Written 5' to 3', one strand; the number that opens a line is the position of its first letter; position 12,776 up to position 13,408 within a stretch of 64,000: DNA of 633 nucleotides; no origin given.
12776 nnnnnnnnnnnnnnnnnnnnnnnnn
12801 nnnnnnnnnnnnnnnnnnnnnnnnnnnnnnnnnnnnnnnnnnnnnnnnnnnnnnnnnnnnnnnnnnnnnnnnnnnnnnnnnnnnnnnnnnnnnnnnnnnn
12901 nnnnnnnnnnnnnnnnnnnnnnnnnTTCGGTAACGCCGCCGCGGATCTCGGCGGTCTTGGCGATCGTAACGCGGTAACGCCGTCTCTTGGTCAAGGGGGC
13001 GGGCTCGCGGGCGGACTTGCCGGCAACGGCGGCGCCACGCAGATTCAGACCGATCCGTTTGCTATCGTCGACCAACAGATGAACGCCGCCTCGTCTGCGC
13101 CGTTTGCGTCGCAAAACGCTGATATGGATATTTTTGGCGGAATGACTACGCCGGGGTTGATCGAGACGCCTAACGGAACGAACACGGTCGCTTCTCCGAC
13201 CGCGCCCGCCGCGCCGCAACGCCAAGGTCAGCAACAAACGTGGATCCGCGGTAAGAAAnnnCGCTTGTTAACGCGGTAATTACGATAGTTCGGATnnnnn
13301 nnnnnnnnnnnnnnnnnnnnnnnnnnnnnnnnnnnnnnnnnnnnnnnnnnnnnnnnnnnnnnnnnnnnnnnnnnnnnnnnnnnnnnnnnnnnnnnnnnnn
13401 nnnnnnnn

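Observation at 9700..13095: Shared C-terminal motif DPF[AG][AI]VD..M preceded by a Gly-rich run in three consecutive pseudopilin-like proteins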

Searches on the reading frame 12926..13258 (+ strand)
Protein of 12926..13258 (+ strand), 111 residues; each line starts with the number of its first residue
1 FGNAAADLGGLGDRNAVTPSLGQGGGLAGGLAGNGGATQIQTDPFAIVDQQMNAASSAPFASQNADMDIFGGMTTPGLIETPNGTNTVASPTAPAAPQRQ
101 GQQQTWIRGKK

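Call 81: search_protein_representatives(protein=window:12926-13258:+)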
Query: 111 residues. Proteins with E-value up to 0.001 (for the whole library): 10; up to 1e-10: 5; up to 1e-30: 1. The best 10 are listed.
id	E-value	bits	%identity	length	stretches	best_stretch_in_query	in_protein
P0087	3.1e-62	223.6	100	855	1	1-111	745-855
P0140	6.7e-21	90.6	68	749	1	24-111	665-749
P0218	1.4e-17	80.0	60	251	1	22-111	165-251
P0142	2.8e-16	75.8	58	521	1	22-109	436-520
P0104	6.4e-13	65.0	59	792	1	15-111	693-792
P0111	8.1e-08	48.6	55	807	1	17-111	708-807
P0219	1.2e-05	41.6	39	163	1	11-111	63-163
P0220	1.3e-05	41.4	59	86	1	54-111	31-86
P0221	3.2e-04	37.0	42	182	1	20-111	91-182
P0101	6.6e-04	36.0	36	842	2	22-111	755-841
